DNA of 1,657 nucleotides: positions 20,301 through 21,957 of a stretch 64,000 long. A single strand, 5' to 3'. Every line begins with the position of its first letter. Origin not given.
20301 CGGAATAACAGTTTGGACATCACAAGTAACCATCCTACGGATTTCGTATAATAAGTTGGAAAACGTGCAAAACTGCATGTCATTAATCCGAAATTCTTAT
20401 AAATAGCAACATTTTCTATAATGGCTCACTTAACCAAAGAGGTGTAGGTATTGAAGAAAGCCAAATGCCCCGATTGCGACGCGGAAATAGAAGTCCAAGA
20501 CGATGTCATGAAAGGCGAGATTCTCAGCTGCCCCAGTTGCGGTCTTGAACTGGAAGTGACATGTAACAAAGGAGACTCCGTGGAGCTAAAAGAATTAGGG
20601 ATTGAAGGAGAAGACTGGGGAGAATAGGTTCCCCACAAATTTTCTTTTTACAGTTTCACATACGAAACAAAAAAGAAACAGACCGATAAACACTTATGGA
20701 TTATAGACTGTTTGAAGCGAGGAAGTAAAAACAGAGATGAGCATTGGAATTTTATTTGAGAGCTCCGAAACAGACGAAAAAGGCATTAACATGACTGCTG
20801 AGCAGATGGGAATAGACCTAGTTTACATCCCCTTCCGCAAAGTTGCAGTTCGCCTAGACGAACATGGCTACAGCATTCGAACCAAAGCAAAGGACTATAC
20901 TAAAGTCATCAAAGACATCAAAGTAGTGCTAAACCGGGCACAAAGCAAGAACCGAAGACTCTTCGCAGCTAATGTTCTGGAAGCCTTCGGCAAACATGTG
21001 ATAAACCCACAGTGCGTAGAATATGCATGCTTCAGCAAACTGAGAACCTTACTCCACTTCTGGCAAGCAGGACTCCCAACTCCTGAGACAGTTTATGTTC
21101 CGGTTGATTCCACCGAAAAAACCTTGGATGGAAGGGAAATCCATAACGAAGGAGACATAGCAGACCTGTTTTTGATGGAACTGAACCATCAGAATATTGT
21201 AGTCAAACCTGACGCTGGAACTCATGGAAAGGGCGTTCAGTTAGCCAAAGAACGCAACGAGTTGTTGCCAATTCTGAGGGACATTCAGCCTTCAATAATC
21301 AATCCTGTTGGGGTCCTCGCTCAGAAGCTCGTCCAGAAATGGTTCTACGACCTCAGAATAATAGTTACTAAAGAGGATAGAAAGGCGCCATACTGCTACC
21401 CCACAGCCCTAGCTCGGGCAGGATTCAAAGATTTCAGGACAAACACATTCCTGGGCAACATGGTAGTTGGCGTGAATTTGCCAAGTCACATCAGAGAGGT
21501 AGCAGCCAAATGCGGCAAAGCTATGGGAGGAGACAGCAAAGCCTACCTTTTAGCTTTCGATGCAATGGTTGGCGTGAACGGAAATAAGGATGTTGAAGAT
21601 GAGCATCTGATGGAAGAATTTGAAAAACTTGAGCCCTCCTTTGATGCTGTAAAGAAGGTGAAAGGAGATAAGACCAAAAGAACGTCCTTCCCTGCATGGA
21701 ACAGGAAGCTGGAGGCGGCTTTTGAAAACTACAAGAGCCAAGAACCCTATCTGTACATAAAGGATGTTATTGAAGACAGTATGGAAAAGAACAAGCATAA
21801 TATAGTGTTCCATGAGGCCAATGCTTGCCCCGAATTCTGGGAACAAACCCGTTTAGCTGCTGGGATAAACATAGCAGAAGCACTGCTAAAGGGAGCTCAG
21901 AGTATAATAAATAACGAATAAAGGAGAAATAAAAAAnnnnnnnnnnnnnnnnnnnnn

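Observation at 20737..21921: LysX-like ATP-grasp is about 110 aa longer than classical LysX, with a large insertion between the metal-ligand motifs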

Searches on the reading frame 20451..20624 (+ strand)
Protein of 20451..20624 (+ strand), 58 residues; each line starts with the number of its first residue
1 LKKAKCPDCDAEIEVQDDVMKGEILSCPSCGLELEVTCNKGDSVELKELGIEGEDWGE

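Call 3: search_protein_families(library=pfam, proteins=[window:20451-20624:+], max_evalue=0.01)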
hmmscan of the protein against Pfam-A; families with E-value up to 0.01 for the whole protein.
window:20451-20624:+ (58 aa): 15 families
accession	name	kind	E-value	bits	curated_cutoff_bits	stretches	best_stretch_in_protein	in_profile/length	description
PF21344.3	Zn_ribbon_LysW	-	8.2e-15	54.6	27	1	4-47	1-42/46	Alpha-aminoadipate carrier protein LysW-like, globular domain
PF24441.1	DUF7560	-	7.3e-05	22.8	27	1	5-23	7-24/44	Family of unknown function (DUF7560)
PF23548.1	Zn_ribbon_FGT1_2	-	8.7e-05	22.5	27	0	3-17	20-34/35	FORGETTER1 second zinc ribbon domain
PF01155.25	HypA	-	0.00017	22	28.9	1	3-49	70-110/112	Hydrogenase/urease nickel incorporation, metallochaperone, hypA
PF08271.17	Zn_Ribbon_TF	-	0.0002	21.3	29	1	5-35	2-30/43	TFIIB zinc-binding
PF22289.1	DmmA-like_C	-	0.0011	19.3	27.4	0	6-37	4-31/44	Dimethylamine monooxygenase subunit DmmA-like, C-terminal domain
PF23454.1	Zn_ribbon_Brz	-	0.0014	19.6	27.9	0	23-44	4-25/58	Transcriptional regulator Brz zinc beta ribbon domain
PF01485.27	IBR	-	0.0022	18.5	24.3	1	3-39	18-56/65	IBR domain, a half RING-finger domain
PF09723.15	Zn_ribbon_8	-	0.0037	17.7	34.4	1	5-32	7-34/41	Zinc ribbon domain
PF23499.1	YnfU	-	0.0037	17.6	27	1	3-31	16-45/49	YnfU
PF08274.17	Zn_Ribbon_YjdM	-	0.004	17.6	30.8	0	5-33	4-28/30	PhnA Zinc-Ribbon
PF24460.1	DUF7575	-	0.0042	16.8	28.5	0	24-35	3-14/28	Domain of unknown function (DUF7575)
PF25214.1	HVO_B0008_N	-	0.0047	17.2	27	0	4-17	2-15/38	HVO_B0008 N-terminal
PF22747.2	Zn_ribbon_DUF2089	-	0.0051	17.3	27.6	0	27-37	1-11/32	DUF2089 zinc ribbon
PF02591.20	Zn_ribbon_9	-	0.0052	17.3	29.1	0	15-31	13-30/33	C4-type zinc ribbon domain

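Call 5: search_protein_families(library=ncbifam, proteins=[window:20451-20624:+], max_evalue=0.01)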
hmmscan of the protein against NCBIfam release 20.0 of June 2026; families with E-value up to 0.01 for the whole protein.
window:20451-20624:+ (58 aa): 7 families
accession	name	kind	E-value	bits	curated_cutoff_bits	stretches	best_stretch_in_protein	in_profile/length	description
NF041070.1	carrier_LysW_Arch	domain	2e-20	72.6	75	1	1-58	1-57/57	alpha-aminoadipate/glutamate carrier protein LysW/ArgW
TIGR01206.1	lysW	equivalog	2.5e-09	36.9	53.2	1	3-58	2-54/54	lysine biosynthesis protein LysW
TIGR02605.1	CxxC_CxxC_SSSS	subfamily_domain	0.00025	21.1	31.3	1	5-38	7-41/52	FmdB family zinc ribbon protein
NF038384.1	zinc_YnfU_fam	subfamily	0.0027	17.2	36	1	3-32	16-46/52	YnfU family zinc-binding protein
NF041795.1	Brz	equivalog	0.0031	17.9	100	0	2-14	4-16/60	transcriptional regulator Brz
NF041913.1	HVO_2142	equivalog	0.0062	16.4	90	0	3-14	11-22/48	HVO_2142 family zinc finger protein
NF041259.1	mono_DmmA_fam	domain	0.0099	16.2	60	0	4-37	52-83/101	dimethylamine monooxygenase subunit DmmA family protein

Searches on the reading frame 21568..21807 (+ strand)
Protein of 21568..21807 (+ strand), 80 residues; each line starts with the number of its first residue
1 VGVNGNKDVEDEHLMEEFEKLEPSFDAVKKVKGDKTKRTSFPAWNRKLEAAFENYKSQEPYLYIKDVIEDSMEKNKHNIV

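Call 60: search_solved_structures(query=A7, max_evalue=10)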
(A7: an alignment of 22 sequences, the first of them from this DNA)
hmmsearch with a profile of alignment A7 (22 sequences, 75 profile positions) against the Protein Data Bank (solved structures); distinct sequences matched with E-value up to 10: 18.
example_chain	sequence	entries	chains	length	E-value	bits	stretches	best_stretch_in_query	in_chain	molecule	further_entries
6rvc_A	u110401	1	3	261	0.21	15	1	4-50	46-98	Protein patched homolog 1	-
6qbz_A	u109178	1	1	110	0.25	14.8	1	9-46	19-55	Ribosome hibernation promoting factor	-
9j9b_C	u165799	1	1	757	0.4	14.1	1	40-68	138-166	Mitochondrial import inner membrane translocase subunit TIM44,L-lactate dehydrogenase (cyt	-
3f9u_A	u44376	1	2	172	0.52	13.8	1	20-52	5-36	Putative exported cytochrome C biogenesis-related protein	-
7jh6_A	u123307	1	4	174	0.64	13.5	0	4-33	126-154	Two-domain di-Zn(II) and porphyrin-binding protein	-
5tgw_A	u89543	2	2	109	0.66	13.4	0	4-33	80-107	PS1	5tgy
7jgr_F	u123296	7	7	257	0.71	13.3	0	25-57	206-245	Origin recognition complex subunit 6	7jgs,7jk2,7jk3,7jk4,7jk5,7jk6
8e1m_C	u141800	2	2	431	0.84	13.1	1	40-68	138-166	Mitochondrial import inner membrane translocase subunit TIM44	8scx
7v6z_A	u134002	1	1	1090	1.1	12.7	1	4-50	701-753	Protein patched homolog 1,Protein patched homolog 1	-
7v6y_A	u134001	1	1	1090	1.1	12.7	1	4-50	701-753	Protein patched homolog 1,Protein patched homolog 1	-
9ms8_A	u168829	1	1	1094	1.3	12.5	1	4-50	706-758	Protein patched homolog 1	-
7k65_A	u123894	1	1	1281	1.4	12.4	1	4-50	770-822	Protein patched homolog 1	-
6mg8_A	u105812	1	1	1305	1.4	12.4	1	4-50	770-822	Protein patched homolog 1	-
6dmb_A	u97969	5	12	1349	1.7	12.1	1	4-50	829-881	Protein patched homolog 1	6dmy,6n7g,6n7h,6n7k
6dmo_A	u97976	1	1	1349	1.7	12.1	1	4-50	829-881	Protein patched homolog 1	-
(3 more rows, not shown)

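Call 61: search_protein_families(library=pfam, proteins=[window:21568-21807:+], max_evalue=10)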
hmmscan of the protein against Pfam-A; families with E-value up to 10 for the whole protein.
seq(80 aa): 0 families
